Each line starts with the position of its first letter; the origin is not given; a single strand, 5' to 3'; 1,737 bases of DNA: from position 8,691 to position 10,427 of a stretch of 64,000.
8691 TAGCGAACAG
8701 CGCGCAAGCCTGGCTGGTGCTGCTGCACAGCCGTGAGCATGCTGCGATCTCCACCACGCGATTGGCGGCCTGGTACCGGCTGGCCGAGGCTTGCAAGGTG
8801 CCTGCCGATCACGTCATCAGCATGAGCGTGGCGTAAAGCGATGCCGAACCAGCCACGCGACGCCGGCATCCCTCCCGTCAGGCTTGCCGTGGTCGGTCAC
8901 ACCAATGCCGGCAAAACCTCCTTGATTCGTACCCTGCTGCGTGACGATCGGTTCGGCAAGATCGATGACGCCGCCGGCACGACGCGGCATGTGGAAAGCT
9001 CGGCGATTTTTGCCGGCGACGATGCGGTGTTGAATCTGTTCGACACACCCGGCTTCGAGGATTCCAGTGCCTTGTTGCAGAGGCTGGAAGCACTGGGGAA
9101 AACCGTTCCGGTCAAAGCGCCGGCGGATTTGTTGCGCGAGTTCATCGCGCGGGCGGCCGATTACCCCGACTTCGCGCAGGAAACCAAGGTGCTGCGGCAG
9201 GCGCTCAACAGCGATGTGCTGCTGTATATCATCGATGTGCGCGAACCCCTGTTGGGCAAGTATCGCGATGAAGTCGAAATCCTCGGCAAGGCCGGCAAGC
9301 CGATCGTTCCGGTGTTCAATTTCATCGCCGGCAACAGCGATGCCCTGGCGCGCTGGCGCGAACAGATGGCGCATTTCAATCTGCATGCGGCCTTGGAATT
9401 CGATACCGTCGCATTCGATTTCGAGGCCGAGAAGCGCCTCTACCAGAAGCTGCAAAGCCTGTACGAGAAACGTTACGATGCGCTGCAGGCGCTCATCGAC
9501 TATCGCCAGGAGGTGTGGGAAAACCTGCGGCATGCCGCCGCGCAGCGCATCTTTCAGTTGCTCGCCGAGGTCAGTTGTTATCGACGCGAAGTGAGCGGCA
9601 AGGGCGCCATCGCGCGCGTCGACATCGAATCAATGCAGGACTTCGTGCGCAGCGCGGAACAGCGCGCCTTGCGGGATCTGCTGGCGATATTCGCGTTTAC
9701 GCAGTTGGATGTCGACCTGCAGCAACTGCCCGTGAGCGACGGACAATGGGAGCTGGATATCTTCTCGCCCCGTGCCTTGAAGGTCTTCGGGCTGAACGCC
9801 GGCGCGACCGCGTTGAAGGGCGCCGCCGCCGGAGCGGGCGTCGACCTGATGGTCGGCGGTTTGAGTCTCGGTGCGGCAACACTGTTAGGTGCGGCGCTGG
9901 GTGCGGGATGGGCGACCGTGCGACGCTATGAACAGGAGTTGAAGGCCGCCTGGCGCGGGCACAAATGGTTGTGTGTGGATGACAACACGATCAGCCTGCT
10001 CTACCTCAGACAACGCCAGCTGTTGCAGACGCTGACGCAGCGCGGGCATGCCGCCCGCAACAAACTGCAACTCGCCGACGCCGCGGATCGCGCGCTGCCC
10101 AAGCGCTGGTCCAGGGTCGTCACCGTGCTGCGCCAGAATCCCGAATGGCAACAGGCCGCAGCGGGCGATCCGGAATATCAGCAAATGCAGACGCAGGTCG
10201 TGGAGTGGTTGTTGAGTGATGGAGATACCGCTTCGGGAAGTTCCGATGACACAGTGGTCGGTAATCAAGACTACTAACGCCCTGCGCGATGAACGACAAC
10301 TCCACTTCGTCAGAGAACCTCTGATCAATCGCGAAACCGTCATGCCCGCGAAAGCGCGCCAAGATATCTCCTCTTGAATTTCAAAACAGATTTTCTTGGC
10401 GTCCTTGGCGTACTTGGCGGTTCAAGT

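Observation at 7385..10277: Tightly linked polytopic membrane protein and membrane-anchored GTPase pair of unknown function (DUF2868/DUF3482-like)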

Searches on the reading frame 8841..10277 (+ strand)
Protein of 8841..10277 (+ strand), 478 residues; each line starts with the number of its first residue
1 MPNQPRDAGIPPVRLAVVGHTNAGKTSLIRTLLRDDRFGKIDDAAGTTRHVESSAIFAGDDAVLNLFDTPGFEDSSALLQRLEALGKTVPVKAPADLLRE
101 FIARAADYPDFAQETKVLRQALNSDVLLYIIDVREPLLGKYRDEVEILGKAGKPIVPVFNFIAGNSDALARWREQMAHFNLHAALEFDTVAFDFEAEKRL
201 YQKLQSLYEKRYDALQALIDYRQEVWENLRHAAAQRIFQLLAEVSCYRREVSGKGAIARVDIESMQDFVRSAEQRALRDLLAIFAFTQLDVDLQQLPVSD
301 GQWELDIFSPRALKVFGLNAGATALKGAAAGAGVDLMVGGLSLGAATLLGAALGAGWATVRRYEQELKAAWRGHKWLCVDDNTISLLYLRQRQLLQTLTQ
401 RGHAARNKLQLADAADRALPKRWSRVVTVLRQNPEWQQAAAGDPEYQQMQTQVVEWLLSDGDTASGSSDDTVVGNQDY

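Call 7: search_protein_families(library=pfam, proteins=[window:8841-10277:+], max_evalue=0.01)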
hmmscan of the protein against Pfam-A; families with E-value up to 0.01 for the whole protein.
window:8841-10277:+ (478 aa): 7 families
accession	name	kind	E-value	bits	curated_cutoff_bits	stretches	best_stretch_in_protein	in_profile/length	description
PF11981.13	DUF3482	-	7.9e-87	291.8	29.2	1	173-453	1-288/293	Domain of unknown function (DUF3482)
PF01926.29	MMR_HSR1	-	3e-13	50.3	21.9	1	15-160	2-112/113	50S ribosome-binding GTPase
PF04548.22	AIG1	-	0.0002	21.2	27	1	14-78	2-65/212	AIG1 family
PF00350.29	Dynamin_N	-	0.0012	19.3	27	0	15-36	1-22/168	Dynamin family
PF00009.33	GTP_EFTU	-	0.0029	17.6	26.5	0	14-71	5-78/188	Elongation factor Tu GTP binding domain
PF08477.19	Roc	-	0.0061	17.2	27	0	15-78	2-72/119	Ras of Complex, Roc, domain of DAPkinase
PF03193.22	RsgA_GTPase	-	0.0072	16.6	30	0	16-74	110-170/174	RsgA GTPase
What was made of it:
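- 8841..10277 (+): GTPase/DUF3482 gene, 478 aa. Pfam MMR_HSR1 plus PF11981, E 7.9e-87 (call 7).
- On Pfam DUF3482 (PF11981) GTPases: MMR_HSR1 scores 50.3 bits against 21.9 (call 7).
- On Dynamin superfamily, including bacterial dynamin-like proteins: Dynamin_N scores 19.3 bits against a cut-off of 27 and covers only residues 15-36 (call 7).
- Checked: For the second it gives MMR_HSR1 (residues 15-160) plus DUF3482 (residues 173-453, E 7.9e-87) (call 7).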

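Call 8: search_protein_families(library=ncbifam, proteins=[window:8841-10277:+], max_evalue=0.01)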
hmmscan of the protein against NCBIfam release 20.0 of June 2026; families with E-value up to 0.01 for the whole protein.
window:8841-10277:+ (478 aa): 14 families
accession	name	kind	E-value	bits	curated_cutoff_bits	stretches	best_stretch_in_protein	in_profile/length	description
TIGR00450.1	mnmE_trmE_thdF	equivalog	2.7e-11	43.2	252.6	1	12-82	209-277/446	tRNA uridine-5-carboxymethylaminomethyl(34) synthesis GTPase MnmE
TIGR03594.1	GTPase_EngA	equivalog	5.6e-11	42.1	306.7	1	12-85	175-246/432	ribosome biogenesis GTPase Der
TIGR00231.1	small_GTP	domain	1.1e-09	38.3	42.5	1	13-78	4-69/164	GTP-binding protein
TIGR03918.1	GTP_HydF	equivalog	4.5e-06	25.7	325.55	1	14-79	9-73/392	[FeFe] hydrogenase H-cluster maturation GTPase HydF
TIGR03596.1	GTPase_YlqF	equivalog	1.3e-05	24.7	208.2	1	10-71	116-172/276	ribosome biogenesis GTPase YlqF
NF000908.1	PRK00089.1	equivalog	1.3e-05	24.6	237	1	15-81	6-70/291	GTPase Era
NF003661.0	PRK05291.1-3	equivalog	1.6e-05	24.5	380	1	14-79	218-281/448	tRNA uridine-5-carboxymethylaminomethyl(34) synthesis GTPase MnmE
NF002828.0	PRK03003.1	equivalog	2.7e-05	23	631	1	11-72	212-271/477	ribosome biogenesis GTPase Der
TIGR03598.1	GTPase_YsxC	equivalog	2.9e-05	23.8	124.45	1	14-72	20-74/186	ribosome biogenesis GTP-binding protein YihA/YsxC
TIGR00436.1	era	equivalog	0.00013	21.4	116.25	1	14-76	2-62/270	GTPase Era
NF007071.0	PRK09518.1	equivalog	0.00027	19.6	953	1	12-71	444-501/706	bifunctional cytidylate kinase/GTPase Der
TIGR03156.1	GTP_HflX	equivalog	0.00044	19.3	216.75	1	13-72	190-247/351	GTPase HflX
TIGR00487.1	IF-2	equivalog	0.0015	17.4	424.4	1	11-77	87-150/587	translation initiation factor IF-2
TIGR03597.1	GTPase_YqeH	equivalog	0.0063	15.7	297.4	1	16-83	159-226/361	ribosome biogenesis GTPase YqeH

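Call 10: search_protein_families(library=padloc, proteins=[window:8841-10277:+], max_evalue=0.1)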
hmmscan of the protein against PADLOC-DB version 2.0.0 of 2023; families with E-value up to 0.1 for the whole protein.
window:8841-10277:+ (478 aa): 2 families
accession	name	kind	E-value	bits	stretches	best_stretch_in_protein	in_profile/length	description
PDLC03839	LeoA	-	2.3e-08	31.6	1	11-73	56-114/559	-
PDLC03841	LeoBC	-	3.6e-07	27.7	1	16-175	81-199/601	-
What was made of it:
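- On LeoA/Eleos defence system: The LeoBC hit scores 27.7 bits (call 10).
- Weak PADLOC hits to LeoA and LeoBC (call 10).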

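Call 15: search_solved_structures(query=window:8841-10277:+, max_evalue=1)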
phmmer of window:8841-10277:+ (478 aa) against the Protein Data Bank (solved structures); distinct sequences matched with E-value up to 1: 81 (the best 60 are shown).
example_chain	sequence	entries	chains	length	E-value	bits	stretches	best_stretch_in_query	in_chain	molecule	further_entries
7am2_BU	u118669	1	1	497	2e-07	33.5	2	12-72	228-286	GTPase Der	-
4dcs_A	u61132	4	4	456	3.1e-06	29.6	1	13-80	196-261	GTP-BINDING PROTEIN ENGA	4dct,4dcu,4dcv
2hjg_A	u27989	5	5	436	5.7e-06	28.7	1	13-81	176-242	GTP-binding protein engA | GTPase Der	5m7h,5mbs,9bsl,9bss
5dn8_A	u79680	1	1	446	6e-06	28.6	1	13-86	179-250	GTPase Der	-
9bs0_W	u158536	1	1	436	6.6e-06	28.5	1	13-80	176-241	GTPase Der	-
1xzp_A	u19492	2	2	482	6.8e-06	28.4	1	12-140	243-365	Probable tRNA modification GTPase trmE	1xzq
7aoi_XL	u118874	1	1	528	2.4e-05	26.7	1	12-72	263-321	GTP-binding protein, putative,mt-EngA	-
6yxx_EA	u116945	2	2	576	3e-05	26.3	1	12-72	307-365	mt-EngA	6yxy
3geh_A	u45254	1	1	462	0.0007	21.8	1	13-99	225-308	tRNA modification GTPase mnmE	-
2gj8_A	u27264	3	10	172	0.0023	20.1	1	13-82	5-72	tRNA modification GTPase trmE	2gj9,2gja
1rfl_A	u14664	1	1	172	0.0026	19.9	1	14-82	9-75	Probable tRNA modification GTPase trmE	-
6yxy_EQ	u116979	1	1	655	0.0045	19.2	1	15-72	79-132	mt-EngB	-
5ucv_A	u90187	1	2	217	0.0051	19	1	4-59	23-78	Probable GTP-binding protein EngB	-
4dhe_A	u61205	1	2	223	0.0054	18.9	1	14-73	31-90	Probable GTP-binding protein EngB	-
3j8g_X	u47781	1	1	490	0.0056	18.8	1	11-86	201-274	GTPase Der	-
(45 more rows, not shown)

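Call 17: find_homologous_proteins(query=window:8841-10277:+)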
Query window:8841-10277:+ (478 aa): 4073 proteins with E <= 0.001 among 8000 candidates; the best 120 are listed.
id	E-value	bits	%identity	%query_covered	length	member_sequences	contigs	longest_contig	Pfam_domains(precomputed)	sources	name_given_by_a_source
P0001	0.0e+0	1060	100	100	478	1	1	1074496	PF11981.14,PF01926.30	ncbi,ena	-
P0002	4.4e-265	898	87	96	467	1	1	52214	PF11981.14,PF01926.30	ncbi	-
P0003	9.8e-241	817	79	96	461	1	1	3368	PF11981.14,PF01926.30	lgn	-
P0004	1.7e-240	817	78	95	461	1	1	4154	PF11981.14,PF01926.30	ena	-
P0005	4.2e-240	815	78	95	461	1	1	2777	PF11981.14,PF01926.30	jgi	-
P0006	3.1e-239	813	78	95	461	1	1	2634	PF11981.14,PF01926.30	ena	-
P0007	7.5e-239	811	78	95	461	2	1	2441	PF11981.14,PF01926.30,PF04548.23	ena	-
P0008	2.3e-238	810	78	96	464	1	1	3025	PF11981.14,PF01926.30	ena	-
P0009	4.5e-238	809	77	96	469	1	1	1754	PF11981.14,PF01926.30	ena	-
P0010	3.5e-237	806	76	97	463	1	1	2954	PF11981.14,PF01926.30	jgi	jgi:hypothetical protein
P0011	5.6e-237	805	78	96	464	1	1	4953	PF11981.14,PF01926.30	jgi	jgi:hypothetical protein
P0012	1.1e-236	804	77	96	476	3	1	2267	PF11981.14,PF01926.30,PF04548.23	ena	-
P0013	3.5e-236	802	78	96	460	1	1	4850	PF11981.14,PF01926.30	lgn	-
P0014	1.2e-235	801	77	96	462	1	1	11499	PF11981.14,PF01926.30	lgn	-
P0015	3.7e-235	799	78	94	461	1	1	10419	PF11981.14,PF01926.30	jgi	jgi:GTPase SAR1 family protein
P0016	4.1e-235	799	78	96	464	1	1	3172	PF11981.14,PF01926.30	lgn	-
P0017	5.9e-235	798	77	96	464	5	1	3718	PF11981.14,PF01926.30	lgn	-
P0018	7.3e-235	798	77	96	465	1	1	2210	PF11981.14,PF01926.30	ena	-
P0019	7.6e-235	798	77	96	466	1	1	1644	PF11981.14,PF01926.30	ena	-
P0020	1.5e-234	797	77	96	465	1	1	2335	PF11981.14,PF01926.30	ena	-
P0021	1.6e-234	797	77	96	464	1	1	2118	PF11981.14,PF01926.30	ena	-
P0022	1.8e-234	797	78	94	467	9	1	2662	PF11981.14,PF01926.30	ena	-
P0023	3.5e-234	796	77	96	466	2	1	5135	PF11981.14,PF01926.30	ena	-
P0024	3.7e-234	796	76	97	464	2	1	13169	PF11981.14,PF01926.30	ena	-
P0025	7.6e-234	795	77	95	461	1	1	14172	PF11981.14,PF01926.30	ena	-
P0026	8.1e-234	795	76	96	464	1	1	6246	PF11981.14,PF01926.30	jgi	-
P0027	9.5e-234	794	78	96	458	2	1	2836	PF11981.14,PF01926.30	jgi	jgi:hypothetical protein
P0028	1.2e-233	794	77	96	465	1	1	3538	PF11981.14,PF01926.30,PF04548.23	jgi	-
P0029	1.4e-233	794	77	95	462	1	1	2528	PF11981.14,PF01926.30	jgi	-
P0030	1.9e-233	793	77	96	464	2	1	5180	PF11981.14,PF01926.30,PF04548.23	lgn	-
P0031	3.2e-233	793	76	96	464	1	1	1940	PF11981.14,PF01926.30,PF04548.23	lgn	-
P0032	8.9e-233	791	77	95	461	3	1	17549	PF11981.14,PF01926.30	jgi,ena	-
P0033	1.1e-232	791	76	96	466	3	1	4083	PF11981.14,PF01926.30,PF04548.23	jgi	-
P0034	3.5e-232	789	76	96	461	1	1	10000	PF11981.14,PF01926.30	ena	-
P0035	3.7e-232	789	76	96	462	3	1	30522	PF11981.14,PF01926.30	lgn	-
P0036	4.4e-232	789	76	96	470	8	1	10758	PF11981.14,PF01926.30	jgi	jgi:hypothetical protein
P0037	5.2e-232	789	76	94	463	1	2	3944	PF11981.14,PF01926.30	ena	-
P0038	6.9e-232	788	76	96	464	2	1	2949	PF11981.14,PF01926.30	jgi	-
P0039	8.5e-232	788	76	96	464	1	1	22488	PF11981.14,PF01926.30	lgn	-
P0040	1.2e-231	787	75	96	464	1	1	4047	PF11981.14,PF01926.30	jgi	jgi:hypothetical protein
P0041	1.7e-231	787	77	95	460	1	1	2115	PF11981.14,PF01926.30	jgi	-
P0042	1.8e-231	787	75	96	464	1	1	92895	PF11981.14,PF01926.30,PF04548.23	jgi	jgi:small GTP-binding protein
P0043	2.0e-231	787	75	96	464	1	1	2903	PF11981.14,PF01926.30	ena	-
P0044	2.8e-231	786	76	96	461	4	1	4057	PF11981.14,PF01926.30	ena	-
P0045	2.9e-231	786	76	96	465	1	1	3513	PF11981.14,PF01926.30,PF04548.23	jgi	-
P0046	2.9e-231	786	76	96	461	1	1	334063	PF11981.14,PF01926.30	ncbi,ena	-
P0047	4.0e-231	786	77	94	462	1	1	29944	PF11981.14,PF01926.30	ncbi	-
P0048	4.8e-231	786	75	97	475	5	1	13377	PF11981.14,PF01926.30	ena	-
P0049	7.6e-231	785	75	96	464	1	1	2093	PF11981.14,PF01926.30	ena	-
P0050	8.0e-231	785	77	96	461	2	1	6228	PF11981.14,PF01926.30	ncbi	-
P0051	8.5e-231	785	75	96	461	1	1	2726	PF11981.14,PF01926.30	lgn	-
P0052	1.8e-230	784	74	96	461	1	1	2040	PF11981.14,PF01926.30,PF04548.23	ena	-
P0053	2.0e-230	783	74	96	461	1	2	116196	PF11981.14,PF01926.30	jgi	-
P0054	2.0e-230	783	75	96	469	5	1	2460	PF11981.14,PF01926.30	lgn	-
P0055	2.5e-230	783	75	96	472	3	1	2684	PF11981.14,PF01926.30,PF04548.23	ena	-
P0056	3.1e-230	783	75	97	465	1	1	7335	PF11981.14,PF01926.30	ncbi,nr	ncbi:MAG: GTPase/DUF3482 domain-containing protein [Proteobacteria bacterium]|nr:GTPase/DUF3482 doma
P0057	3.3e-230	783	75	96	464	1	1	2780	PF11981.14,PF01926.30,PF04548.23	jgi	jgi:flagellar biosynthesis chaperone FliJ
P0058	3.4e-230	783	74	96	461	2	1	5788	PF11981.14,PF01926.30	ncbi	-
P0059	4.1e-230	782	75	96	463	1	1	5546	PF11981.14,PF01926.30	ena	-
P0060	6.8e-230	782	74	97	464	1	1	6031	PF11981.14,PF01926.30,PF04548.23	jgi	-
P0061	7.0e-230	782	76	96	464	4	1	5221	PF11981.14,PF01926.30,PF04548.23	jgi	jgi:small GTP-binding protein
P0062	1.3e-229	781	75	96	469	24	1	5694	PF11981.14,PF01926.30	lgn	-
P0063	1.4e-229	781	77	94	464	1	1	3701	PF11981.14,PF01926.30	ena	-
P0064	1.4e-229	781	74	97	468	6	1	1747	PF11981.14,PF01926.30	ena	-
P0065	1.4e-229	781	77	94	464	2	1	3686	PF11981.14,PF01926.30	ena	-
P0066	1.4e-229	781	76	97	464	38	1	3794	PF11981.14,PF01926.30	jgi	jgi:hypothetical protein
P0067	1.5e-229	781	76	95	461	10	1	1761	PF11981.14,PF01926.30,PF04548.23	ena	-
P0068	1.6e-229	780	75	96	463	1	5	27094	PF11981.14,PF01926.30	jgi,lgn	-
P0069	2.3e-229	780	74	97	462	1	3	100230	PF11981.14,PF01926.30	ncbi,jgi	-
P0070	2.6e-229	780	75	96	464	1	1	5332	PF11981.14,PF01926.30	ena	-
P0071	3.2e-229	780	74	97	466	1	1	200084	PF11981.14,PF01926.30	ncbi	-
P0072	5.3e-229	779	75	94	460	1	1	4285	PF11981.14,PF01926.30,PF04548.23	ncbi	-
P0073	5.7e-229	779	74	96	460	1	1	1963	PF11981.14,PF01926.30,PF04548.23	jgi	jgi:hypothetical protein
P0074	9.4e-229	778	74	97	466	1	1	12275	PF11981.14,PF01926.30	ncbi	-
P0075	1.4e-228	777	75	96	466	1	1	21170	PF11981.14,PF01926.30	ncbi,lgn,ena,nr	ncbi:MAG TPA: DUF3482 domain-containing protein [Gammaproteobacteria bacterium]|nr:DUF3482 domain-co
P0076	3.0e-228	776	74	97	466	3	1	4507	PF11981.14,PF01926.30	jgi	-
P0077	3.2e-228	776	76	95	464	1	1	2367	PF11981.14,PF01926.30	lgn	-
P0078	3.6e-228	776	76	94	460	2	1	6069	PF11981.14,PF01926.30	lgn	-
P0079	5.3e-228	776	76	96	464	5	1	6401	PF11981.14,PF01926.30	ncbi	ncbi:MAG: GTPase/DUF3482 domain-containing protein [Gammaproteobacteria bacterium]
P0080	5.3e-228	775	75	96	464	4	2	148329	PF11981.14,PF01926.30,PF04548.23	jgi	-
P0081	7.2e-228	775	74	96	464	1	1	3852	PF11981.14,PF01926.30,PF04548.23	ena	-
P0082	8.9e-228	775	74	96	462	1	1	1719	PF11981.14,PF01926.30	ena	-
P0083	8.9e-228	775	75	96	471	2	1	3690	PF11981.14,PF01926.30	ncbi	-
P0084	8.9e-228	775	74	96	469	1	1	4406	PF11981.14,PF01926.30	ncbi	-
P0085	3.0e-227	773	74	96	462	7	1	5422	PF11981.14,PF01926.30,PF04548.23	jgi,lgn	jgi:hypothetical protein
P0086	3.2e-227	773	76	95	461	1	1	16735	PF11981.14,PF01926.30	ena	-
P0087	3.3e-227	773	74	96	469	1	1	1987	PF11981.14,PF01926.30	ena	-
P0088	3.4e-227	773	74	96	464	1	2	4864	PF11981.14,PF01926.30,PF04548.23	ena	-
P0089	3.5e-227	773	76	94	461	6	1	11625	PF11981.14,PF01926.30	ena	-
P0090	5.0e-227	772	74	96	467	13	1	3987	PF11981.14,PF01926.30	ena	-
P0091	6.7e-227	772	74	96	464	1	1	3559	PF11981.14,PF01926.30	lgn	-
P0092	1.1e-226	771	77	94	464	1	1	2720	PF11981.14,PF01926.30,PF04548.23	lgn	-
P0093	1.6e-226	771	75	95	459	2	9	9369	PF11981.14,PF01926.30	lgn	-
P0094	3.6e-226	769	73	97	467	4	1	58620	PF11981.14,PF01926.30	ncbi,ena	-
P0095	3.7e-226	769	76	94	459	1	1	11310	PF11981.14,PF01926.30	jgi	jgi:hypothetical protein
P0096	6.1e-226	769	74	96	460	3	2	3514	PF11981.14,PF01926.30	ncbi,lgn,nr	ncbi:MAG TPA: DUF3482 domain-containing protein [Gammaproteobacteria bacterium]|nr:DUF3482 domain-co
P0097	9.6e-226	768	73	96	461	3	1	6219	PF11981.14,PF01926.30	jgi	jgi:hypothetical protein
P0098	1.3e-225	768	73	97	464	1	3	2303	PF11981.14,PF01926.30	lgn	-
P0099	1.4e-225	767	74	97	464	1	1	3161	PF11981.14,PF01926.30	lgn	-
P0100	1.8e-225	767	77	94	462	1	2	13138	PF11981.14,PF01926.30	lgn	-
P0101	2.0e-225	767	76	94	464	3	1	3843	PF11981.14,PF01926.30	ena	-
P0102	2.2e-225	767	73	96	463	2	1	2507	PF11981.14,PF01926.30,PF04548.23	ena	-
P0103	2.5e-225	767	74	97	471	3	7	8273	PF11981.14,PF01926.30,PF04548.23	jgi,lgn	-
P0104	2.9e-225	766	76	94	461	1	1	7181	PF11981.14,PF01926.30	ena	-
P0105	3.9e-225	766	74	96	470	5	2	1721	PF11981.14,PF01926.30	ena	-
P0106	4.4e-225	766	74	96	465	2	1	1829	PF11981.14,PF01926.30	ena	-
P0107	4.7e-225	766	73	97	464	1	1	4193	PF11981.14,PF01926.30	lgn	-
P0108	5.3e-225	766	74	96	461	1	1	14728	PF11981.14,PF01926.30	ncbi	ncbi:MAG: GTPase/DUF3482 domain-containing protein [Pseudomonadales bacterium]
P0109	5.6e-225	766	73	97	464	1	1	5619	PF11981.14,PF01926.30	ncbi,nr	ncbi:MAG: GTPase/DUF3482 domain-containing protein [Gammaproteobacteria bacterium]|nr:GTPase/DUF3482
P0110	7.0e-225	765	76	94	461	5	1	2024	PF00735.25,PF11981.14,PF01926.30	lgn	-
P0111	7.8e-225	765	75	94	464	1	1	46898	PF11981.14,PF01926.30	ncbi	-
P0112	1.1e-224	765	76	95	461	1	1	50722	PF00735.25,PF11981.14,PF01926.30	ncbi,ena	-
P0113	2.1e-224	764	74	94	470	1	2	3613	PF11981.14,PF01926.30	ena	-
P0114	2.4e-224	763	73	96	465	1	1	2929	PF11981.14,PF01926.30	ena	-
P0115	2.8e-224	763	74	96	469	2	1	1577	PF11981.14,PF01926.30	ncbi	ncbi:MAG: GTPase/DUF3482 domain-containing protein [Gammaproteobacteria bacterium]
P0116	3.2e-224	763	76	94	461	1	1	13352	PF11981.14,PF01926.30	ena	-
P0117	4.3e-224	763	74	95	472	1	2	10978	PF11981.14,PF01926.30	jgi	jgi:hypothetical protein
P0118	5.5e-224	762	76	95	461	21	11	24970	PF11981.14,PF01926.30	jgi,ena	jgi:hypothetical protein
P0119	5.9e-224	762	74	95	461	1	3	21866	PF11981.14,PF01926.30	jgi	jgi:hypothetical protein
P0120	6.3e-224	762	74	95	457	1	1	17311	PF11981.14,PF01926.30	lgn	-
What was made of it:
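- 8841..10277 (+): The identical public protein is P0001 (call 17).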

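Call 27: search_dna_similar(query=window:8841-10277:+, collection=plasmids, mode=protein, max_rows=25)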
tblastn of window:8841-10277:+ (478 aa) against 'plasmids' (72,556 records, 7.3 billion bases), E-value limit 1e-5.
Records with a match: 4; places in all: 4; records where one place covers at least 80% of the query: 0.
Best place of each record, by identity: <60% 4.
By first word of the organism name: Neisseria 2; Candidatus 1; Cyanobacterium 1.
By predicted mobility (MOB-suite, as given by PLSDB): non-mobilizable 3; mobilizable 1.
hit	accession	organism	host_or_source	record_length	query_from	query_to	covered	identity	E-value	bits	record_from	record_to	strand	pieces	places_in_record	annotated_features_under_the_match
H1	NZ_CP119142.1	Neisseria gonorrhoeae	Homo sapiens,whole organism,synovial ...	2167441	12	292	59%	42.7%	4e-58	214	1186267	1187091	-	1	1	none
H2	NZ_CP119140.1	Neisseria gonorrhoeae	Homo sapiens,whole organism,blood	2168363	12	292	59%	42.7%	4e-58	214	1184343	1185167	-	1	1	none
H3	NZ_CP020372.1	Candidatus Thiodictyon syntrophicum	meromictic lake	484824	14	285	57%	26.5%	1e-16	91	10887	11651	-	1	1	GTPase/DUF3482 domain-containing protein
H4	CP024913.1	Cyanobacterium sp. HL-69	cell culture,enrichment cultures from ...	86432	13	159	31%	25.3%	2e-6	58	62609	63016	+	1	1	hypothetical protein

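Call 28: search_dna_similar(query=window:8841-10277:+, collection=phages, mode=protein, max_rows=15)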
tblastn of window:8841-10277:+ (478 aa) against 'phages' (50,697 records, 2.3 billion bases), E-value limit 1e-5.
Records with a match: 15; places in all: 15; records where one place covers at least 80% of the query: 1.
Best place of each record, by identity: <60% 15.
By first word of the organism name: Moraxella 14; Pseudomonas 1.
By host as written in the record: Moraxella catarrhalis 14; Pseudomonas aeruginosa 1.
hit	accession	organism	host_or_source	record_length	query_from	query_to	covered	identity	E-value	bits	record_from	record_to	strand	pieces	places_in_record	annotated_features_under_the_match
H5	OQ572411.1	Pseudomonas phage Y10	Pseudomonas aeruginosa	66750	6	438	91%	42.2%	6e-60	218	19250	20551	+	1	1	record has no annotation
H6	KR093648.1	Moraxella phage Mcat24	Moraxella catarrhalis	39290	15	286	57%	39.1%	3e-51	193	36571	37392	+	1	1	hypothetical protein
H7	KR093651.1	Moraxella phage Mcat27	Moraxella catarrhalis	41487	15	286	57%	39.1%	3e-51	193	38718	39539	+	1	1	hypothetical protein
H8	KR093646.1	Moraxella phage Mcat22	Moraxella catarrhalis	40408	15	286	57%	38.8%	9e-51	191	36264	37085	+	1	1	hypothetical protein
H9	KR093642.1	Moraxella phage Mcat18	Moraxella catarrhalis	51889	15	286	57%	38.8%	9e-51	191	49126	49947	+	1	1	hypothetical protein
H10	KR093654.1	Moraxella phage Mcat30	Moraxella catarrhalis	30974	15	286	57%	38.8%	1e-50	191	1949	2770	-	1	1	hypothetical protein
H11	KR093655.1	Moraxella phage Mcat31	Moraxella catarrhalis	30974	15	286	57%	38.8%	1e-50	191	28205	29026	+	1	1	hypothetical protein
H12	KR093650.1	Moraxella phage Mcat26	Moraxella catarrhalis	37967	15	286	57%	38.8%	1e-50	191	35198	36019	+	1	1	hypothetical protein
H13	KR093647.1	Moraxella phage Mcat23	Moraxella catarrhalis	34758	15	286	57%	38.8%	4e-50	189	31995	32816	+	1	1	hypothetical protein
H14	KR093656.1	Moraxella phage Mcat32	Moraxella catarrhalis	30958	15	291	58%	37.7%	3e-50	190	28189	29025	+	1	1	hypothetical protein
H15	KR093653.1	Moraxella phage Mcat29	Moraxella catarrhalis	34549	15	291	58%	37.7%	3e-50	190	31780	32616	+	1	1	hypothetical protein (x2)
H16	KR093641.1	Moraxella phage Mcat17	Moraxella catarrhalis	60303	15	291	58%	37.4%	7e-50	189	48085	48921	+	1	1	none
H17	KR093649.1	Moraxella phage Mcat25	Moraxella catarrhalis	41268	15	291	58%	37.4%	5e-49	186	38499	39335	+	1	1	hypothetical protein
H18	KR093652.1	Moraxella phage Mcat28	Moraxella catarrhalis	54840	15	291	58%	37.4%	5e-49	186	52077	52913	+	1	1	hypothetical protein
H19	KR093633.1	Moraxella phage Mcat9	Moraxella catarrhalis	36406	15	291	58%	37.0%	6e-50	189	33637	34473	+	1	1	hypothetical protein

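Call 32: search_protein_representatives(protein=window:8841-10277:+)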
Query: 478 residues. Proteins with E-value up to 0.001 (for the whole library): 1606; up to 1e-10: 804; up to 1e-30: 197. The best 150 are listed.
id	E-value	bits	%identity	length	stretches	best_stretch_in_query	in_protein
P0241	2.5e-157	540.8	55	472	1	14-460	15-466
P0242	5.1e-146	503.6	77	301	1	1-301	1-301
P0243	3.0e-112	392.3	48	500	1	9-413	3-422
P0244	3.5e-111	388.7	44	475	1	5-448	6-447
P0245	8.6e-107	374.3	46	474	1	11-458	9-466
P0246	1.0e-106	374.0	45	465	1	11-425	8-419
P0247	1.8e-104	366.6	47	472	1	10-442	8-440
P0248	2.7e-103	362.7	43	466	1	12-438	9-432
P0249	8.3e-102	357.8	41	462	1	14-438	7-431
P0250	9.0e-101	354.4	72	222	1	244-460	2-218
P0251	1.5e-97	343.8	43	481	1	8-439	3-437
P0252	3.0e-97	342.8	43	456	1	12-440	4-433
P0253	1.7e-96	340.3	46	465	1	13-416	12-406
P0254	1.0e-91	324.6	39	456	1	12-457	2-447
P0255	2.6e-88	313.3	44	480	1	13-416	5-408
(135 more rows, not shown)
